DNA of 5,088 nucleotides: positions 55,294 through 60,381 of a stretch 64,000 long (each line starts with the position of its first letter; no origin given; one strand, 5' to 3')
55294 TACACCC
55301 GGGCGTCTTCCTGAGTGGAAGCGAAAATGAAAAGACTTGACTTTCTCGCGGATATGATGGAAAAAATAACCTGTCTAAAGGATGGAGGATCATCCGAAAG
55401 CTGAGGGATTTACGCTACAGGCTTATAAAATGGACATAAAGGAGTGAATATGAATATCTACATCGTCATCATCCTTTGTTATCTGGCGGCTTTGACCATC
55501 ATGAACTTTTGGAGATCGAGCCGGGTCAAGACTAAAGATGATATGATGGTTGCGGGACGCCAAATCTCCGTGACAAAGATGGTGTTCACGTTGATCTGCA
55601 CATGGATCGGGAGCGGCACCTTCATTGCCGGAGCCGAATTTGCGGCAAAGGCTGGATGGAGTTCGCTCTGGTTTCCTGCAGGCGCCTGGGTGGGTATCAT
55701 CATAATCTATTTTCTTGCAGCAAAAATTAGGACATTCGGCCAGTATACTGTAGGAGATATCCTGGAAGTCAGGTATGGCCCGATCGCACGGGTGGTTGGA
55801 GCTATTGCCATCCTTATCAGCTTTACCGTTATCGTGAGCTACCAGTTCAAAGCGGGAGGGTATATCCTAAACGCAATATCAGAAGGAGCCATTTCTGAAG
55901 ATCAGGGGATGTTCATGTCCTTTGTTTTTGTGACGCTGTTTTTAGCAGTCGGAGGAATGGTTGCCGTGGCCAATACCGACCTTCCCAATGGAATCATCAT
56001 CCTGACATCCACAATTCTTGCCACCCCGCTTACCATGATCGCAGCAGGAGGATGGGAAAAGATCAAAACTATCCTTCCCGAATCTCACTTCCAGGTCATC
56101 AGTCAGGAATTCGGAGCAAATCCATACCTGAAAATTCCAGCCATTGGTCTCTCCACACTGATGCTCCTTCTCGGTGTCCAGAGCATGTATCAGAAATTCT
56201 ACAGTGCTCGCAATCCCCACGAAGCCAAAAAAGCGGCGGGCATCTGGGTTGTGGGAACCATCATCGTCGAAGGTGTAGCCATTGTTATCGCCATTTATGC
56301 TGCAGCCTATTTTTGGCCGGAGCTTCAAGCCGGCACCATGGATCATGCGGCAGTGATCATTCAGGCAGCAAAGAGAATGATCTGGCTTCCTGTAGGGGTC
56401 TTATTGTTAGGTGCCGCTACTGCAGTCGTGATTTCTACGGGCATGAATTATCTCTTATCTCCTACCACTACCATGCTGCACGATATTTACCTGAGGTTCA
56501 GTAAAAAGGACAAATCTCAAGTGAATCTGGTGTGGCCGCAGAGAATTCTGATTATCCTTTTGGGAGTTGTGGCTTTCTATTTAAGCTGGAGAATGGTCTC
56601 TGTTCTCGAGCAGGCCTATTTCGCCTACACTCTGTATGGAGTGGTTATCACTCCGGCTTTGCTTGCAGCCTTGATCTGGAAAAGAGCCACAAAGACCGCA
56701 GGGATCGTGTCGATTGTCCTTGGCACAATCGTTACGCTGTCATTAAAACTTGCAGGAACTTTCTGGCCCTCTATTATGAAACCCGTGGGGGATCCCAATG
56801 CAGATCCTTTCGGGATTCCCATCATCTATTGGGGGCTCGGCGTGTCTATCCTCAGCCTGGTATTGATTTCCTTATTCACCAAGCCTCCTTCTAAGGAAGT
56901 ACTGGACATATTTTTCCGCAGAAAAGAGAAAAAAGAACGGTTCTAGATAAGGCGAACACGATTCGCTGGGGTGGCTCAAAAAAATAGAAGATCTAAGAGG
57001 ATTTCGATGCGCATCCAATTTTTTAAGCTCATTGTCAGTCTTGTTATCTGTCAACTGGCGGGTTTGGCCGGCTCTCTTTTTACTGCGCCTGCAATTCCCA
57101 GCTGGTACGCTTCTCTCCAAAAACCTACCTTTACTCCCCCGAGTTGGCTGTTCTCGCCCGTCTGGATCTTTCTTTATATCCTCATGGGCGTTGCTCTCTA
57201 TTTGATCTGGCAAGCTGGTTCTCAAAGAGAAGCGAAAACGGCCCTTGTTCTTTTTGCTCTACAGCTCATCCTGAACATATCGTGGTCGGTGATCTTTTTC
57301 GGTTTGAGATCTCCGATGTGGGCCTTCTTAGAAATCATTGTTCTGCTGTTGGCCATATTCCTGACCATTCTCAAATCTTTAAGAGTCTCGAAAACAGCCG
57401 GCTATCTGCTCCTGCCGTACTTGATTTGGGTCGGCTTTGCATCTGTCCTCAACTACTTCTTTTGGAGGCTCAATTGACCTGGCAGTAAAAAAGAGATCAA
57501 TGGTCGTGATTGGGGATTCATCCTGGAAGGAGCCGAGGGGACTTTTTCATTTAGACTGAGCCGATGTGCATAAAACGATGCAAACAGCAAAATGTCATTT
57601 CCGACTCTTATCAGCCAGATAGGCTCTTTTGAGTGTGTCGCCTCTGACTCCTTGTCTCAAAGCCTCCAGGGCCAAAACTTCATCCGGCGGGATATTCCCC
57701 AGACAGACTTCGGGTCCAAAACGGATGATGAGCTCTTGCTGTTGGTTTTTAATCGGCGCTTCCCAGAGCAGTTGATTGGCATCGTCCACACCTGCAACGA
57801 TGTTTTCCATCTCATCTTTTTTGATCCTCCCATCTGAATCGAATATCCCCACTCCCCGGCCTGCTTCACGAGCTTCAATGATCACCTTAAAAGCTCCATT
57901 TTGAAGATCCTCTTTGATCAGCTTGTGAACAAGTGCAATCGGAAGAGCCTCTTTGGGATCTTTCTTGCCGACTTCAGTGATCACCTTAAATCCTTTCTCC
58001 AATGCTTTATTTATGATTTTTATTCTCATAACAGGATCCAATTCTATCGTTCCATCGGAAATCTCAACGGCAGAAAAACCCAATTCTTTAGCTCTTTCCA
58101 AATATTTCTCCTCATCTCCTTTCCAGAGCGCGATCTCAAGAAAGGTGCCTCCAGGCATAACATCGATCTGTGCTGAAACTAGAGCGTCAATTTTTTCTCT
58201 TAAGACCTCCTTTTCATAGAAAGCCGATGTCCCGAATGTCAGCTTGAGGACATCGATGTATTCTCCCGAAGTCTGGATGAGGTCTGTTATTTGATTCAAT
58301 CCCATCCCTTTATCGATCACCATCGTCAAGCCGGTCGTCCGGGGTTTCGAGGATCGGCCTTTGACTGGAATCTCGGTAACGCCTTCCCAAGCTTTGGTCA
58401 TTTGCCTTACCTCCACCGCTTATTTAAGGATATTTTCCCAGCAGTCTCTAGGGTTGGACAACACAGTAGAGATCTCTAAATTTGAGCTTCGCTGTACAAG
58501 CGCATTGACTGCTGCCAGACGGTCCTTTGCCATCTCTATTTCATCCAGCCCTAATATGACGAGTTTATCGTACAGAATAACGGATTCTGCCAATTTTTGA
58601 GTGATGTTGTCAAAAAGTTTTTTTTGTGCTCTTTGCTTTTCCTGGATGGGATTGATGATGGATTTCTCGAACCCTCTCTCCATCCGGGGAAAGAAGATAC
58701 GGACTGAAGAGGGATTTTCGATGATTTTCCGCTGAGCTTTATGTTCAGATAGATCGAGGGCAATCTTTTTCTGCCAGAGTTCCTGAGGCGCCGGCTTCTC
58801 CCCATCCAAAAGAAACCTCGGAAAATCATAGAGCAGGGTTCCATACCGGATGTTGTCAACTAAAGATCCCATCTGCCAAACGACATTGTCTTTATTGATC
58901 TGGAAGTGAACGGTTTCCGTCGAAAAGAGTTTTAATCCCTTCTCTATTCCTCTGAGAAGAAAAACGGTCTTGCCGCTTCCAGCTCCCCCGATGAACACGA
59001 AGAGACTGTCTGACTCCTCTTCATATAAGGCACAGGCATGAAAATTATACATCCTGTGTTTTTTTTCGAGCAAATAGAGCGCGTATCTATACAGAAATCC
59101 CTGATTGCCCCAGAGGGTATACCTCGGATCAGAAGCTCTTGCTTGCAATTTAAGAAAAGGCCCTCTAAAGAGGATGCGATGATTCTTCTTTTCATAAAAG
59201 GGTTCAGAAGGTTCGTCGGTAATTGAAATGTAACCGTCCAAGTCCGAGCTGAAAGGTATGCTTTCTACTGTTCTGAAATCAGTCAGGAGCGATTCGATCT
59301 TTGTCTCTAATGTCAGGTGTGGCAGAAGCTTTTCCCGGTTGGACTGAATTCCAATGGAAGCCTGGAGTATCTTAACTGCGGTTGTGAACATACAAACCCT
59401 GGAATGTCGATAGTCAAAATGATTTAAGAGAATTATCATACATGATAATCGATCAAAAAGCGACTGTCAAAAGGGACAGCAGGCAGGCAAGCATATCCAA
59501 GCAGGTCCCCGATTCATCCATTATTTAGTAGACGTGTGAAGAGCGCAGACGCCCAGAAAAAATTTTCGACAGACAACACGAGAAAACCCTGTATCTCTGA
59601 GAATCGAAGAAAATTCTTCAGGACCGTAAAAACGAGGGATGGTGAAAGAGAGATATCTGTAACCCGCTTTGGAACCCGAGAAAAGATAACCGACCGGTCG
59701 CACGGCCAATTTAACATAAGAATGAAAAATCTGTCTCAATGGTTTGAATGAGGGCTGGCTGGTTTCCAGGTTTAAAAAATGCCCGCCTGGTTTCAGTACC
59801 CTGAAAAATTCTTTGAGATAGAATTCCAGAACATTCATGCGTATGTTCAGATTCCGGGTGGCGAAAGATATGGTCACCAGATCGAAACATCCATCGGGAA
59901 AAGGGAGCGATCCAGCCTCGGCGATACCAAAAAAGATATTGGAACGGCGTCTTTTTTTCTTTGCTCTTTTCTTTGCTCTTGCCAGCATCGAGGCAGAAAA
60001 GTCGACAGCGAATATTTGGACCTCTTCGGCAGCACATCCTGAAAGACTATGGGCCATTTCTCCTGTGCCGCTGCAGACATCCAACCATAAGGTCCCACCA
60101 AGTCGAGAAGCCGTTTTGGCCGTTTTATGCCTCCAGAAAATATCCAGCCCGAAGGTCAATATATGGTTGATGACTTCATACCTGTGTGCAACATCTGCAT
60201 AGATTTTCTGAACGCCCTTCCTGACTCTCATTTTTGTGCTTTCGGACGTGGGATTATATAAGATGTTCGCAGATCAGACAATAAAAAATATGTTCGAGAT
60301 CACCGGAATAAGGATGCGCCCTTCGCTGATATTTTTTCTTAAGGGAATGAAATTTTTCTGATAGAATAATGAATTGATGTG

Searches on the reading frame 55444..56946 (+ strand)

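Call 66: search_protein_families(library=pfam, proteins=[window:55444-56946:+], max_evalue=0.001)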
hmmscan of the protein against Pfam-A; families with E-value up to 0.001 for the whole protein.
window:55444-56946:+ (500 aa): 1 family
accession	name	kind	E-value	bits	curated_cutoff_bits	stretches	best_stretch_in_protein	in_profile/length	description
PF00474.23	SSF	-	3.7e-29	102.3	22.8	1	36-427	3-406/406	Sodium:solute symporter family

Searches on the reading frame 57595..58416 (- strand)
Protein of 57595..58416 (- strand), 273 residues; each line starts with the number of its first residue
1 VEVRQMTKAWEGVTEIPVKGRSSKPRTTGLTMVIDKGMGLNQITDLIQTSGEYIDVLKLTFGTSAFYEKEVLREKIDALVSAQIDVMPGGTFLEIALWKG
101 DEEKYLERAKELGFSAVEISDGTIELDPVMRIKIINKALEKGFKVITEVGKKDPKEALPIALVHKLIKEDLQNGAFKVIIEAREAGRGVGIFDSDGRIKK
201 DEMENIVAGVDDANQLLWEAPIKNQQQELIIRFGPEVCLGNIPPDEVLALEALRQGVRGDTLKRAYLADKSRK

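Call 66: search_protein_families(library=pfam, proteins=[window:57595-58416:-], max_evalue=0.001)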
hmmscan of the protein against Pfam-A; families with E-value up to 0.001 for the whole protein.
window:57595-58416:- (273 aa): 1 family
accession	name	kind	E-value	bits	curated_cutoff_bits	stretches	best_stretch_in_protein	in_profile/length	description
PF02679.21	ComA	-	2.2e-89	299.5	25.2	1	20-260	2-243/243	(2R)-phospho-3-sulfolactate synthase (ComA)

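Call 67: search_protein_families(library=ncbifam, proteins=[window:57595-58416:-], max_evalue=0.00001)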
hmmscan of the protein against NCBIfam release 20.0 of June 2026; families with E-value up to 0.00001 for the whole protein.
window:57595-58416:- (273 aa): 1 family
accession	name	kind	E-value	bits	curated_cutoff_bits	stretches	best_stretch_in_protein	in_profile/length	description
TIGR03849.2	arch_ComA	equivalog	3.4e-102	341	280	1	24-263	2-241/241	phosphosulfolactate synthase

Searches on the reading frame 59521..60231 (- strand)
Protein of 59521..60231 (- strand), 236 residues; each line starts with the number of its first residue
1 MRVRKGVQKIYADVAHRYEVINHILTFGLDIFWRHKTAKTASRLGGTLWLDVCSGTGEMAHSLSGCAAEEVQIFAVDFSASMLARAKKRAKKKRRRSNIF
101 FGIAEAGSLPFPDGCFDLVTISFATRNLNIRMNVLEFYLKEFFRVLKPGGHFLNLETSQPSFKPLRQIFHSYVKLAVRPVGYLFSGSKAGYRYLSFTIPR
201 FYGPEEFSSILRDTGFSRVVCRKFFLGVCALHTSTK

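Call 66: search_protein_families(library=pfam, proteins=[window:59521-60231:-], max_evalue=0.001)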
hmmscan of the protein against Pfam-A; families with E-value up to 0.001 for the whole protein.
window:59521-60231:- (236 aa): 6 families
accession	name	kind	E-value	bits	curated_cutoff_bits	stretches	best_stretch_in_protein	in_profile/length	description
PF01209.24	Ubie_methyltran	-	4.4e-53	180.5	20.1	1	6-236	8-233/233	ubiE/COQ5 methyltransferase family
PF13649.12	Methyltransf_25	-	4.7e-18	66.1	27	1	50-150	2-97/97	Methyltransferase domain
PF08241.18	Methyltransf_11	-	6.1e-17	62.5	21.2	1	50-153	1-94/95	Methyltransferase domain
PF13847.12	Methyltransf_31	-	1.7e-14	54.2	27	1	49-157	7-112/145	Methyltransferase domain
PF08242.18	Methyltransf_12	-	3.6e-11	44.1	30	1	50-152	1-98/98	Methyltransferase domain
PF13489.12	Methyltransf_23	-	2.3e-08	34.4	27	1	48-217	25-160/164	Methyltransferase domain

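Call 67: search_protein_families(library=ncbifam, proteins=[window:59521-60231:-], max_evalue=0.00001)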
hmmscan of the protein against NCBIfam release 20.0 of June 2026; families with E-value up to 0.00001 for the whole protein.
window:59521-60231:- (236 aa): 22 families
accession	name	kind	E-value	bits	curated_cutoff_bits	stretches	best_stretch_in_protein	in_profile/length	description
TIGR01934.1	MenG_MenH_UbiE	subfamily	9.9e-56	188.5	158.35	1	7-236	1-223/223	ubiquinone/menaquinone biosynthesis methyltransferase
NF001244.0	PRK00216.1-5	equivalog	4.2e-54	183.3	216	1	5-236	8-235/236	bifunctional demethylmenaquinone methyltransferase/2-methoxy-6-polyprenyl-1,4-benzoquinol methylase UbiE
NF001242.0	PRK00216.1-3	equivalog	4.4e-46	157.4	351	1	7-234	30-255/258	bifunctional demethylmenaquinone methyltransferase/2-methoxy-6-polyprenyl-1,4-benzoquinol methylase UbiE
NF052510.1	methyltran_MpqE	exception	1.3e-44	152.3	335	1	5-236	6-234/234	methyl-plastoquinone biosynthesis methyltransferase MpqE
NF001243.0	PRK00216.1-4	equivalog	5e-44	150.4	235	1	6-236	8-233/237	demethylmenaquinone methyltransferase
TIGR02752.1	MenG_heptapren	equivalog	9e-43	146.4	419.85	1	6-236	6-231/231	demethylmenaquinone methyltransferase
NF001241.0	PRK00216.1-2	equivalog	6.2e-41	140.5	327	1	5-236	11-229/231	demethylmenaquinone methyltransferase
NF001240.0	PRK00216.1-1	equivalog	1.1e-40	139.2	378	1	6-236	24-250/251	bifunctional demethylmenaquinone methyltransferase/2-methoxy-6-polyprenyl-1,4-benzoquinol methylase UbiE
NF043040.1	corrin_prot_MT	hypoth_equivalog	1.5e-17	63.7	180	1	13-187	10-179/216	corrinoid protein-associated methyltransferase CpaM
NF004452.0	PRK05785.1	equivalog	3.7e-15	56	207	1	5-194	9-183/228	hypothetical protein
NF041537.1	ArsM_AhpD_UU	exception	4.4e-13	48.7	510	1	46-153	77-179/345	arsenite methyltransferase/AhpD domain selenoprotein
NF040539.1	AST_met_ArsM_2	exception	5.2e-12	46.2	240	1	50-173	61-180/262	putative arsinothricin biosynthesis methyltransferase ArsM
NF047649.1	MTase_UXPK_star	exception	1.2e-11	44.2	460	1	49-153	81-180/283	methyltransferase/UXPK-star double selenoprotein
NF045882.1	PLipidMtase_Leg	equivalog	1.1e-10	41.7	390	1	7-169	6-157/207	phospholipid N-methyltransferase PmtA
TIGR02072.1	BioC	equivalog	2.2e-10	40.7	184.95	1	48-172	37-150/244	malonyl-ACP O-methyltransferase BioC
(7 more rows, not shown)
